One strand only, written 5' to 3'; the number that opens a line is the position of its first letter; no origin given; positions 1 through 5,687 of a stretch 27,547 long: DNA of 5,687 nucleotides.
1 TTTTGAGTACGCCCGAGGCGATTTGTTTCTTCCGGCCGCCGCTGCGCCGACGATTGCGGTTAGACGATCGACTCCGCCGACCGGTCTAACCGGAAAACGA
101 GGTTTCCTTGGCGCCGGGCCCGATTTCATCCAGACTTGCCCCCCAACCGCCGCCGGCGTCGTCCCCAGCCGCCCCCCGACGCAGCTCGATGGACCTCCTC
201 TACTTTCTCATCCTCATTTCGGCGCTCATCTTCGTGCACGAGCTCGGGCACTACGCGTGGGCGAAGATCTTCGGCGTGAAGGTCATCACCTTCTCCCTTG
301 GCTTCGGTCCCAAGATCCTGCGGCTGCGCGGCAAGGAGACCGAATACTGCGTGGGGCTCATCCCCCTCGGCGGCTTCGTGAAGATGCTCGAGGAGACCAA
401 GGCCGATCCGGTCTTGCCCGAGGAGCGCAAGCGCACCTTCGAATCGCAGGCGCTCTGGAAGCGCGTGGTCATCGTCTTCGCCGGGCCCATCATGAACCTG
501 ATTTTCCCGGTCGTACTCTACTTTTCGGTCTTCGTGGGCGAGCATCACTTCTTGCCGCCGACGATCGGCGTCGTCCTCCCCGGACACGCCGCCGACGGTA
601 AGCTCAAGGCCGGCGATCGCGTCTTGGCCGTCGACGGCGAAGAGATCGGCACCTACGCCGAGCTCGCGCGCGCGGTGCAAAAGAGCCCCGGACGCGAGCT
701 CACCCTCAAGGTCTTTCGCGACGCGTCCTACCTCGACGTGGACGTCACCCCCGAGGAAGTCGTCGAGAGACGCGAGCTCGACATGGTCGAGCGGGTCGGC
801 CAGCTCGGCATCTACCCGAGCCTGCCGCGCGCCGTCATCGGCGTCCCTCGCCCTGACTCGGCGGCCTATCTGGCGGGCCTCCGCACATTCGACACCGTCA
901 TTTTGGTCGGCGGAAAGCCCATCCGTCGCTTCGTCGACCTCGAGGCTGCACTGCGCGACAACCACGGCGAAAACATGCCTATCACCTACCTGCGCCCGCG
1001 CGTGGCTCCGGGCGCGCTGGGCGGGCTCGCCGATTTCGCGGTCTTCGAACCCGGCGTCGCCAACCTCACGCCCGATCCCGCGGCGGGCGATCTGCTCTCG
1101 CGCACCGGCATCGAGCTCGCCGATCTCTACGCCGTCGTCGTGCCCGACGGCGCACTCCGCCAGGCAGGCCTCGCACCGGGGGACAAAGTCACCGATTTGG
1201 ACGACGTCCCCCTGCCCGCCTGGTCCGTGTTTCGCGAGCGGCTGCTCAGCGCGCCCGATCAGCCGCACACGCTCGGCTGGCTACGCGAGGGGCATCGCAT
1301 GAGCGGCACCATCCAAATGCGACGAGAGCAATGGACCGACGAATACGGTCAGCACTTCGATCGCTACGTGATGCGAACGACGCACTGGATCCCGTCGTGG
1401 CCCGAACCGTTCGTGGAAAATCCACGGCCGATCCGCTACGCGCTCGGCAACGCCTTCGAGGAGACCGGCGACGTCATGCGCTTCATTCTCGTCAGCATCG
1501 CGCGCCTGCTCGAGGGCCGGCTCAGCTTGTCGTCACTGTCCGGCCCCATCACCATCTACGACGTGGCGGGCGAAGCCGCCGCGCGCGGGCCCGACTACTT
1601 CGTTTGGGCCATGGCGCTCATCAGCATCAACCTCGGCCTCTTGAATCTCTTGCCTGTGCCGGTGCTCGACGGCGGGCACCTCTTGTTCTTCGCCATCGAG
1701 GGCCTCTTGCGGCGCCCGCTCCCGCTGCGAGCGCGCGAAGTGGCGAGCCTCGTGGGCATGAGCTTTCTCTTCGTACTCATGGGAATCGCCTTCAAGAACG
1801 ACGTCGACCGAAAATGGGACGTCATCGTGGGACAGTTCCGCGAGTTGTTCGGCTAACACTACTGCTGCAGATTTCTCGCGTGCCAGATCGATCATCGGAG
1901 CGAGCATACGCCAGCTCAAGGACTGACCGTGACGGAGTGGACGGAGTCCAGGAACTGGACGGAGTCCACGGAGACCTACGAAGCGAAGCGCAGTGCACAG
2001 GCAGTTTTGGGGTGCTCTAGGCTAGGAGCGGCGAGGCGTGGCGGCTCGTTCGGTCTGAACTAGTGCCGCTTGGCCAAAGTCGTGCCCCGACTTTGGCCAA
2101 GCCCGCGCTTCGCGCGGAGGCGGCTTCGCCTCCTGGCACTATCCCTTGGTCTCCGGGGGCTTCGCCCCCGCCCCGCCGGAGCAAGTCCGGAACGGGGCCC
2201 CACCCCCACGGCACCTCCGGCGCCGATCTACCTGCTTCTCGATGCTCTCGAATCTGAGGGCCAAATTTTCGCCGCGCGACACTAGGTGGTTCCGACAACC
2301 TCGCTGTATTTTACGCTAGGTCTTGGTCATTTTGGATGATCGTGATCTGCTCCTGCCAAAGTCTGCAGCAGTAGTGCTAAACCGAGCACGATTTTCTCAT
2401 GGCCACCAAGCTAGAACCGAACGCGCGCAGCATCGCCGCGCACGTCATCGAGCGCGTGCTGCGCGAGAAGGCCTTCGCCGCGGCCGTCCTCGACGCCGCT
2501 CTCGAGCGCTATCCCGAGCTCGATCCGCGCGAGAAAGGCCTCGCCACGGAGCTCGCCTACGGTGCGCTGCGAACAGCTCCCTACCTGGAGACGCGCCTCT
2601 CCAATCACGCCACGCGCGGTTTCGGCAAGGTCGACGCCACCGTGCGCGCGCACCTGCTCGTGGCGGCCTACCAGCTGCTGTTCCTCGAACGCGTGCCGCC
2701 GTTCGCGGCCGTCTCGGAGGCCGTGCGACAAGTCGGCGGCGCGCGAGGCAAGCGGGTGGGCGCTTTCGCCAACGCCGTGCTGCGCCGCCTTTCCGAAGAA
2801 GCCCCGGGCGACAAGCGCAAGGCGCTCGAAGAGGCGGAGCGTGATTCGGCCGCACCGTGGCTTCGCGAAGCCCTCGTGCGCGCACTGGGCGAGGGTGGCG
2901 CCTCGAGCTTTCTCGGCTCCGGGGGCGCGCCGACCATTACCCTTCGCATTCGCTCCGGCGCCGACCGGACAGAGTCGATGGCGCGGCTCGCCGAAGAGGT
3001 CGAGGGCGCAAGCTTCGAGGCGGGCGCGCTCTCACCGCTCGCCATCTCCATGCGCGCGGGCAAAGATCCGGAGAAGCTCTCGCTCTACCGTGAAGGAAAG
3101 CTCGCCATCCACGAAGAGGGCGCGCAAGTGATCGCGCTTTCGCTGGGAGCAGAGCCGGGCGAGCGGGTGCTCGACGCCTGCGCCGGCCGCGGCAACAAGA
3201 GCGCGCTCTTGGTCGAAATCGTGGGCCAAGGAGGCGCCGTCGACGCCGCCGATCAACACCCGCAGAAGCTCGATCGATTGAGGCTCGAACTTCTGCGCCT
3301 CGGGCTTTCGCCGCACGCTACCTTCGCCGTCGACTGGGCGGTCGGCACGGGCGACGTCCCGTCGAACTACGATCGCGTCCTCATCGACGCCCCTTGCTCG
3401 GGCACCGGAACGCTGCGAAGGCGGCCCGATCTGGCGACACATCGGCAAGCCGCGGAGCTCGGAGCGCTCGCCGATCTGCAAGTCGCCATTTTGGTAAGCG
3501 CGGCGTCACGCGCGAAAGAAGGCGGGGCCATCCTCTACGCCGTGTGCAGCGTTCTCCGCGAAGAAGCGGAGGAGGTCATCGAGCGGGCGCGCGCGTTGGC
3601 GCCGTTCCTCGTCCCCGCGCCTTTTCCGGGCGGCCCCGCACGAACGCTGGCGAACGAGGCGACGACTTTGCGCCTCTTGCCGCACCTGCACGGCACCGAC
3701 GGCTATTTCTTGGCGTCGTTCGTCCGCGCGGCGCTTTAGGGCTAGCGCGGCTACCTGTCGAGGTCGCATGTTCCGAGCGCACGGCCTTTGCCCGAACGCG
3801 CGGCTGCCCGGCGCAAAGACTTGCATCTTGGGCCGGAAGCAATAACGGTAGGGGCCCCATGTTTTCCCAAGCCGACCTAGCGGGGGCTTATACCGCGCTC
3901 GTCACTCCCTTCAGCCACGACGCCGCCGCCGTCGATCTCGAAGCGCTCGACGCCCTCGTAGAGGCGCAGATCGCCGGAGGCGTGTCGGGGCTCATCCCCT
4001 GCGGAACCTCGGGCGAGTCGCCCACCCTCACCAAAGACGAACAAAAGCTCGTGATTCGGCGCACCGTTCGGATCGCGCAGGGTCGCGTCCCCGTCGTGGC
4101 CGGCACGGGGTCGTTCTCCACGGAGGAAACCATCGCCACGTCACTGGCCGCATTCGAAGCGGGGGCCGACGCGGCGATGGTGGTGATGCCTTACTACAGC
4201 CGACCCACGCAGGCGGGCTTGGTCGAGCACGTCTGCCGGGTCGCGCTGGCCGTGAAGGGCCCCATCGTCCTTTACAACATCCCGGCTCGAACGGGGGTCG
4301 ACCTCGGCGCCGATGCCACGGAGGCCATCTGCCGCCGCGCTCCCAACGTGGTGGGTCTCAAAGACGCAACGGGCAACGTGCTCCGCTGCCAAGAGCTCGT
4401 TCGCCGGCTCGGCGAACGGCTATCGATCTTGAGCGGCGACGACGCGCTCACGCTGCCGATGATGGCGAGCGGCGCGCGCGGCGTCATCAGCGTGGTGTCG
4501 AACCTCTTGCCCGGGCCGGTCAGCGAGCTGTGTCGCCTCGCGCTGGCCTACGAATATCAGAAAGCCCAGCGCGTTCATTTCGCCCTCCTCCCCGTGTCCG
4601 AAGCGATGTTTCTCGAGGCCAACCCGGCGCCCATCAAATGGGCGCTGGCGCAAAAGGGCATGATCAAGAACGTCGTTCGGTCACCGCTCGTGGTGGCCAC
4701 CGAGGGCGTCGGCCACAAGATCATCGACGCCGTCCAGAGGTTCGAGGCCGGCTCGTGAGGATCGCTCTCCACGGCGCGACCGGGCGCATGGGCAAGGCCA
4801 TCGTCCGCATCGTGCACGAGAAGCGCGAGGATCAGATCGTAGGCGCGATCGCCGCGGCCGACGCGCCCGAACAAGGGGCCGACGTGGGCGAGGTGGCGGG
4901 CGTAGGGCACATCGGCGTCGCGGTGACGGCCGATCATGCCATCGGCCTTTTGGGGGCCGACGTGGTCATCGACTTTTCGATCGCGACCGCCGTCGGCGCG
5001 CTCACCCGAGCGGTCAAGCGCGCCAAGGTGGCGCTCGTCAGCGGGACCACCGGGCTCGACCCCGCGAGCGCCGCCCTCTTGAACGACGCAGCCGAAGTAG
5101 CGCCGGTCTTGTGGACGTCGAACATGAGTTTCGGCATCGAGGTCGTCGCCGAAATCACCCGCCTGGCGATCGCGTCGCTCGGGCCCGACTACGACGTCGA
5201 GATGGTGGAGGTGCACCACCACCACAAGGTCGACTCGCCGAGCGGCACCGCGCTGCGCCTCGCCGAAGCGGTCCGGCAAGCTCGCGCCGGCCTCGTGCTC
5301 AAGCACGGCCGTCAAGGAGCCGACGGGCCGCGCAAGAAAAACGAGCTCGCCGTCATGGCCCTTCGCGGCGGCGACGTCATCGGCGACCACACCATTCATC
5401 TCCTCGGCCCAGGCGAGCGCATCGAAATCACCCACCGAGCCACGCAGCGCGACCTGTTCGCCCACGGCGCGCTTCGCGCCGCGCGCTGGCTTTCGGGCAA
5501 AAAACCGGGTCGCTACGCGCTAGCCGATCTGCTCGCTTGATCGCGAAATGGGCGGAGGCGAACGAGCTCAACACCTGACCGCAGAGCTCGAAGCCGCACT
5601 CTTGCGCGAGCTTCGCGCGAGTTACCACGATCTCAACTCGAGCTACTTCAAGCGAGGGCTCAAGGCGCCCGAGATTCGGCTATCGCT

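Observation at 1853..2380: Complete MITE-like insertion that duplicated the rseP stop codon and split an rseP-rsmB operon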

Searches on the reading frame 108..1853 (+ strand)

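Call 38: search_protein_families(library=pfam, proteins=[window:108-1853:+])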
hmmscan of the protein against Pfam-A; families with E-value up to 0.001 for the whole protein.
window:108-1853:+ (582 aa): 6 families
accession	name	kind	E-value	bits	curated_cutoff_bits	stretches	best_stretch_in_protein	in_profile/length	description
PF02163.28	Peptidase_M50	-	9e-67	225.1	27.2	1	32-557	1-221/221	Peptidase family M50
PF17820.7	PDZ_6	-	6.2e-21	74.3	27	2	156-202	5-52/54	PDZ domain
PF13180.12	PDZ_2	-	3.9e-15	56.3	27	1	162-213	25-78/80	PDZ domain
PF00595.29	PDZ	-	3.2e-11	43.9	23.2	1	153-202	29-80/81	PDZ domain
PF21558.3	Pept_S41_N_bact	-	1.4e-06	28.5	27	0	165-183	19-37/87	Bacteroidetes, Peptidase, S41 family, N-terminal domain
PF14685.13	PDZ_Tricorn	-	0.00051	20.4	25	0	166-205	40-79/88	Tricorn protease PDZ domain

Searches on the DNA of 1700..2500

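Call 40: search_rna_families(source=window, start=1700, end=2500, threshold=evalue, max_evalue=1)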
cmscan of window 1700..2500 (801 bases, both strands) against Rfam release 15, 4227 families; matches with E-value up to 1: 2.
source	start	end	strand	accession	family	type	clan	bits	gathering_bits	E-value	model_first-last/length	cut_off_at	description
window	2071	2099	+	RF03694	mir-266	Gene; miRNA;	-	19.7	80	0.59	1-83/83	no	mir-266 microRNA precursor family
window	2071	2099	-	RF03694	mir-266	Gene; miRNA;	-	18.8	80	0.96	1-83/83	no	mir-266 microRNA precursor family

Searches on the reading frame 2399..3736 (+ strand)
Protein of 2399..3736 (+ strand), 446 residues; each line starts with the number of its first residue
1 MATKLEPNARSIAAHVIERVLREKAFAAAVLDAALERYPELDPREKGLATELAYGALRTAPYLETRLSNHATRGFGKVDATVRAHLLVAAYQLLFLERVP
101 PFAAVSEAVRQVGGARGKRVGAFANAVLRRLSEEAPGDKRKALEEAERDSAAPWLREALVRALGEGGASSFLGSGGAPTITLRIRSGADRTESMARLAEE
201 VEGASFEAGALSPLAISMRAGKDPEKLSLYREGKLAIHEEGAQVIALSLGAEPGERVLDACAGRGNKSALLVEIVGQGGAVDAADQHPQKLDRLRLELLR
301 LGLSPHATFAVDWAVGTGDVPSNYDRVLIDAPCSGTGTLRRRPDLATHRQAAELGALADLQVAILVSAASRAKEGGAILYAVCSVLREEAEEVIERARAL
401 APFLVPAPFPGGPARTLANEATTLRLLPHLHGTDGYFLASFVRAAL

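Call 34: find_encoding_contigs(protein=window:2399-3736:+, flank=3000, max_places=4)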
Protein window:2399-3736:+ (446 aa): no gene with exactly this product is on record in the collection.

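Call 38: search_protein_families(library=pfam, proteins=[window:2399-3736:+])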
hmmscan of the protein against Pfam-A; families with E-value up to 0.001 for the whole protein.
window:2399-3736:+ (446 aa): 2 families
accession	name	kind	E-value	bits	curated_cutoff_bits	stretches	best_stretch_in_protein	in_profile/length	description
PF01189.24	Methyltr_RsmB-F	-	2.3e-39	135.6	27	1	248-441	3-198/199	16S rRNA methyltransferase RsmB/F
PF01029.23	NusB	-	2.1e-23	83.6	23.1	1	8-132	2-132/133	NusB family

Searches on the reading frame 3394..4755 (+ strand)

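Call 38: search_protein_families(library=pfam, proteins=[window:3394-4755:+])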
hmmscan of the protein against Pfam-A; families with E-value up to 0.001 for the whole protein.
window:3394-4755:+ (454 aa): 1 family
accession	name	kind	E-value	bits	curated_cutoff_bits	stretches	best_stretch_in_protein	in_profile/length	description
PF00701.28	DHDPS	-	8.4e-78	261.5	22.1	1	162-442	2-281/289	Dihydrodipicolinate synthetase family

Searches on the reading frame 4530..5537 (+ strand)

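Call 38: search_protein_families(library=pfam, proteins=[window:4530-5537:+])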
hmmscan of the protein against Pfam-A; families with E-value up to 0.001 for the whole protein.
window:4530-5537:+ (336 aa): 2 families
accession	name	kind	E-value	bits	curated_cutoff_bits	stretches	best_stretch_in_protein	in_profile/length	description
PF05173.19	DapB_C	-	3.7e-39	134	27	1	202-335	1-121/121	Dihydrodipicolinate reductase, C-terminus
PF01113.26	DapB_N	-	6.3e-29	101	25.6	1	76-199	1-124/124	Dihydrodipicolinate reductase, N-terminus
